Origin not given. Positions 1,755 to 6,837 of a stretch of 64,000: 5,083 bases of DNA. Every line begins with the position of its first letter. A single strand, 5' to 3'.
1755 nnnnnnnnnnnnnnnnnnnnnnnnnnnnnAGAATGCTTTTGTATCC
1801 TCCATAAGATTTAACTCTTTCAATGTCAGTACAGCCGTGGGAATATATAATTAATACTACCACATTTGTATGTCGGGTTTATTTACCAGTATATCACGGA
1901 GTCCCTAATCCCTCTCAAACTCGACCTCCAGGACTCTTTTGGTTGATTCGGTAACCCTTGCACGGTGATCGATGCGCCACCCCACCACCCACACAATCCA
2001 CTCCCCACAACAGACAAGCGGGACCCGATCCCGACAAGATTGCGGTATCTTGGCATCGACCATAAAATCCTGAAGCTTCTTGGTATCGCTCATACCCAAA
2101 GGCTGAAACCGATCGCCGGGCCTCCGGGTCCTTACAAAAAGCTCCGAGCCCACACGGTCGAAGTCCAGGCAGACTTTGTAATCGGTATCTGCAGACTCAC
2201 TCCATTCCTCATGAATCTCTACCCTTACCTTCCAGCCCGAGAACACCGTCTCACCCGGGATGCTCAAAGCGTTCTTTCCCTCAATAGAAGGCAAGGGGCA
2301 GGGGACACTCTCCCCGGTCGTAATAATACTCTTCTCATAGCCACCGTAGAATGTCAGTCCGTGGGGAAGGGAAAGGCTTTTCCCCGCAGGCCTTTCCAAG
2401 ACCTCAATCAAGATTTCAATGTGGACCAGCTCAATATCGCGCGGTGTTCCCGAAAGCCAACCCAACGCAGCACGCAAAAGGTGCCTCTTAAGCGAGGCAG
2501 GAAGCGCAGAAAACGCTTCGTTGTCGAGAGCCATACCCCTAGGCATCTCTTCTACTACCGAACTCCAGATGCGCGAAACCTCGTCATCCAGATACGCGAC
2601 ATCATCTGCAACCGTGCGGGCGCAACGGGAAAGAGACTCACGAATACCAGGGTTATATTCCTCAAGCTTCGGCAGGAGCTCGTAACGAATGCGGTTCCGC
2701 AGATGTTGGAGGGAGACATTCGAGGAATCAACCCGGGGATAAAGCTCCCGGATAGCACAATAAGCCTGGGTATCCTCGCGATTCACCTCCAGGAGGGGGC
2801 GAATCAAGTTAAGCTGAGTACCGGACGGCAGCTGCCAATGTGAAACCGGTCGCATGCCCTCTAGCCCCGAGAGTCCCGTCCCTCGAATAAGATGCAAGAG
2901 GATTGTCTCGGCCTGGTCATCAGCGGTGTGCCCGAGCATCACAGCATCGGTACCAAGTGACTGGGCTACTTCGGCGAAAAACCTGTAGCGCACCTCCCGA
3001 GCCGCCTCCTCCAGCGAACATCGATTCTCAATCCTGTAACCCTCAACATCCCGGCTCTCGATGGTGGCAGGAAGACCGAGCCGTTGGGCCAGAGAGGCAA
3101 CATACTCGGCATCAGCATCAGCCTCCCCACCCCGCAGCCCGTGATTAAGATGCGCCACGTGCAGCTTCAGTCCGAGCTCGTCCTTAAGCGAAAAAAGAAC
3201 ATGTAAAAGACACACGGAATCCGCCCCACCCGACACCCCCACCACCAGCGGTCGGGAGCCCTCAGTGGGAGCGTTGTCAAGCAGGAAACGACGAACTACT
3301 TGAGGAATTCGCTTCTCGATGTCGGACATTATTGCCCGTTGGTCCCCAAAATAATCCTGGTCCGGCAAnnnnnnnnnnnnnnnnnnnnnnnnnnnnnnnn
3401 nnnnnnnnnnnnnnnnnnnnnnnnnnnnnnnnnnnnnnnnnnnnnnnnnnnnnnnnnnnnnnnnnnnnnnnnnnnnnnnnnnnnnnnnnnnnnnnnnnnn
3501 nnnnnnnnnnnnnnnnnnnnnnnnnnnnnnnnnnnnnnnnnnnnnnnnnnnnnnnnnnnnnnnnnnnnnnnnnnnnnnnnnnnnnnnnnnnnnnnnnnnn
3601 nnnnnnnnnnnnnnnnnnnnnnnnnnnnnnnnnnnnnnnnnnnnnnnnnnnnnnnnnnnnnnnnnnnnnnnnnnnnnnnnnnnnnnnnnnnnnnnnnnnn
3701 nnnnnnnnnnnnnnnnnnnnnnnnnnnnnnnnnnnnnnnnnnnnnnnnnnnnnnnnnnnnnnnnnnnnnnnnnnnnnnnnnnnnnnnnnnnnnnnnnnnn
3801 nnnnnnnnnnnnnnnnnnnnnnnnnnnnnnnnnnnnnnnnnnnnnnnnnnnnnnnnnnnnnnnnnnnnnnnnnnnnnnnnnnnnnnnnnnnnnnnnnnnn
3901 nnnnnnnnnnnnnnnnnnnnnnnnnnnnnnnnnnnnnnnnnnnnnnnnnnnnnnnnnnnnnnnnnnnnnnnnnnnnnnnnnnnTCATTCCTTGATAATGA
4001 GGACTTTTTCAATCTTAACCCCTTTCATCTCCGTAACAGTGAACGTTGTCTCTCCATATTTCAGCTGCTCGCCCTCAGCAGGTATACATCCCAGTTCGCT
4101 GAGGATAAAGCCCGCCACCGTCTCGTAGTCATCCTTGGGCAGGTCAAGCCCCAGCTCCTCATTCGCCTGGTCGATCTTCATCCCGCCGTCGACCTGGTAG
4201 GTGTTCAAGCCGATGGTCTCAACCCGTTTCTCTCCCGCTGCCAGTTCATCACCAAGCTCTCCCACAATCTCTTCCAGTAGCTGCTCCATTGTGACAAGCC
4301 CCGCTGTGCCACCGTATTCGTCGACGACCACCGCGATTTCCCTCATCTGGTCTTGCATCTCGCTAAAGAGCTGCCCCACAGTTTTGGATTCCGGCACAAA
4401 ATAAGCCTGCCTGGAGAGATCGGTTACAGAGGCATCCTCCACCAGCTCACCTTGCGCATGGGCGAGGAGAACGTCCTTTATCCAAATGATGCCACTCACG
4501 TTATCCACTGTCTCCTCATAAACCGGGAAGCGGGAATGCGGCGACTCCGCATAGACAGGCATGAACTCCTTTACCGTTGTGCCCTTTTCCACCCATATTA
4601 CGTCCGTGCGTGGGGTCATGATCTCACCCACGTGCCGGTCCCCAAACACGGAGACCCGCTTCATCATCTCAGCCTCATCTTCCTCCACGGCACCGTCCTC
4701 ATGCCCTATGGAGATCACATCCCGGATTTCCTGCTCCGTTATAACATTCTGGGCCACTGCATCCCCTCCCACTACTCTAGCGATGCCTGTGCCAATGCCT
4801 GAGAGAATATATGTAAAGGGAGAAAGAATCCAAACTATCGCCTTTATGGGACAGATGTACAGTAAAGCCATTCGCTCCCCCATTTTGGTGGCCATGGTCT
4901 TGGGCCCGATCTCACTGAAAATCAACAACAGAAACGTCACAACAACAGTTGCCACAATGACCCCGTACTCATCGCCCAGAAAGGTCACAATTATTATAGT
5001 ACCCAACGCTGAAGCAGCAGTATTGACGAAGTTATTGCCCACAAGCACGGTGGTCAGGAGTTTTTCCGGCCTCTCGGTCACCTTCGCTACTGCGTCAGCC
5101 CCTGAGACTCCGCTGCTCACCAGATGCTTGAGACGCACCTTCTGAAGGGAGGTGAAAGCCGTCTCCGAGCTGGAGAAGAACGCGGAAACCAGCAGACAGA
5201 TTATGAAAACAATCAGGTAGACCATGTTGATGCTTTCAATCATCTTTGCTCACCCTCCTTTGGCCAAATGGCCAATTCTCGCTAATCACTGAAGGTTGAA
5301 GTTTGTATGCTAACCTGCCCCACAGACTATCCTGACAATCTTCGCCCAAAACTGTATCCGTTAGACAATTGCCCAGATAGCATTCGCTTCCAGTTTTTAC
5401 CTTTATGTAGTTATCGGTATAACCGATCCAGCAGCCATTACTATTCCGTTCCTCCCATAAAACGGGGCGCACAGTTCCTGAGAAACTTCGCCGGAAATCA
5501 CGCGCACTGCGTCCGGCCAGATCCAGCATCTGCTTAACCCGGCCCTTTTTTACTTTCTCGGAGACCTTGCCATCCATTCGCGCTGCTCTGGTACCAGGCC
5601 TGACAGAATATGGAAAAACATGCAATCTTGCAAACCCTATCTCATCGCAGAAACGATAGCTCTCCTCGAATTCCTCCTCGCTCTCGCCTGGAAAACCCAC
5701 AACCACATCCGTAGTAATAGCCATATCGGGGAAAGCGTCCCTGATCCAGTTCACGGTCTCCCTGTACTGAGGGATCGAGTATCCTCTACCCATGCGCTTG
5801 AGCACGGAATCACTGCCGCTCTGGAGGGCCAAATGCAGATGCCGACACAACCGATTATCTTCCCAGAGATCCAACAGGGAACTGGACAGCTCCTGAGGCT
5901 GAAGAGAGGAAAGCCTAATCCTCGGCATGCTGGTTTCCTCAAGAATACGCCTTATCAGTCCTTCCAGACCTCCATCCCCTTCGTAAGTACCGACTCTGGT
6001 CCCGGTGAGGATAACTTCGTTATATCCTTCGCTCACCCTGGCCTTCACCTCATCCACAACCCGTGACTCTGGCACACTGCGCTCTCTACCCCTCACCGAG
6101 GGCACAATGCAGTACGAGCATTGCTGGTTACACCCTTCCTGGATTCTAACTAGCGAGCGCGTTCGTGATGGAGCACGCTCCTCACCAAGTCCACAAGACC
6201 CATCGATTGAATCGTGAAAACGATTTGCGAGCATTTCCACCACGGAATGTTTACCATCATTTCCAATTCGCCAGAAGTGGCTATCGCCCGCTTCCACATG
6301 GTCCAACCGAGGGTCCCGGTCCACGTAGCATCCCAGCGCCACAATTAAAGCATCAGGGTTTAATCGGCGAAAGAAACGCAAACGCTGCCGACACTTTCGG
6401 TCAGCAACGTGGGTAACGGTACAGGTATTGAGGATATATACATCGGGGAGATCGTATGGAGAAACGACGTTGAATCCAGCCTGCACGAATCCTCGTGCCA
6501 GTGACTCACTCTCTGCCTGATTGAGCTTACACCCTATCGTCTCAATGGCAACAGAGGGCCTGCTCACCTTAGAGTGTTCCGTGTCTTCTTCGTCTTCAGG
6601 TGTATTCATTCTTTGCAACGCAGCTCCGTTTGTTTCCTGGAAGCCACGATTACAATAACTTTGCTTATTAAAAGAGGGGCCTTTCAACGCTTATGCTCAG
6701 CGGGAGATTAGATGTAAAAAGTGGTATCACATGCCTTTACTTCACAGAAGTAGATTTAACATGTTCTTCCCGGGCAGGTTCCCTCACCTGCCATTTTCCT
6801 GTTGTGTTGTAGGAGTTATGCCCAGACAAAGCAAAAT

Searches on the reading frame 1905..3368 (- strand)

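Call 47: search_protein_families(library=pfam, proteins=[window:1905-3368:-], max_evalue=0.00001)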
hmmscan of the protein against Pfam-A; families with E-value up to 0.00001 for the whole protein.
window:1905-3368:- (487 aa): 2 families
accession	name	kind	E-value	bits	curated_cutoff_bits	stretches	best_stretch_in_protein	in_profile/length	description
PF01171.26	ATP_bind_3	-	4.8e-47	160.5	27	1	41-229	2-181/182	PP-loop family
PF11734.13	TilS_C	-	4.9e-18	64.7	22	1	410-478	1-69/74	TilS substrate C-terminal domain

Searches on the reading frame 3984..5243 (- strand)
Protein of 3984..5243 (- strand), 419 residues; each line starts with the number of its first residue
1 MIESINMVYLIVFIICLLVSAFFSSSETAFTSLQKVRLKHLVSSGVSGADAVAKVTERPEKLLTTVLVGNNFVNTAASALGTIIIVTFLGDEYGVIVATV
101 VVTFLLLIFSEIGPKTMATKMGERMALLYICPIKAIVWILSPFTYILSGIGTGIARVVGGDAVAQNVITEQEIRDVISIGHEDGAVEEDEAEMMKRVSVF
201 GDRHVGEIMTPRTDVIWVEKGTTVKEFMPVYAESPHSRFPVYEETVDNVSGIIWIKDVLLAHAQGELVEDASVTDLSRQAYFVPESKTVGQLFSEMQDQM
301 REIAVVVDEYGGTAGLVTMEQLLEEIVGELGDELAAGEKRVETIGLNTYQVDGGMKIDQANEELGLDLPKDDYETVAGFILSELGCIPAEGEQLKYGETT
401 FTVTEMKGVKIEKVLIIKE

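Call 47: search_protein_families(library=pfam, proteins=[window:3984-5243:-], max_evalue=0.00001)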
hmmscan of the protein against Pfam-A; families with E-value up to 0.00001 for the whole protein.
window:3984-5243:- (419 aa): 3 families
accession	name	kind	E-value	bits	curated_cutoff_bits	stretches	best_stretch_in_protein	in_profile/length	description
PF01595.25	CNNM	-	3.4e-54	183.7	28.4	1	11-190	1-181/181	Cyclin M transmembrane N-terminal domain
PF03471.22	CorC_HlyC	-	4.8e-24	84.6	27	1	344-418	3-79/81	Transporter associated domain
PF00571.33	CBS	-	1.1e-12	48.5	24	0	274-327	2-56/57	CBS domain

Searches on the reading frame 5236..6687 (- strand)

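Call 47: search_protein_families(library=pfam, proteins=[window:5236-6687:-], max_evalue=0.00001)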
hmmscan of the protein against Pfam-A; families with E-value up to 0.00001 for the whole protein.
window:5236-6687:- (483 aa): 2 families
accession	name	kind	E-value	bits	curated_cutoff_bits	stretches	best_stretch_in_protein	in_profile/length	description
PF04055.27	Radical_SAM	-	9.1e-26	91.4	29.5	1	181-347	2-166/166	Radical SAM superfamily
PF00919.26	UPF0004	-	2.7e-20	72.7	27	1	46-126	2-83/98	Uncharacterized protein family UPF0004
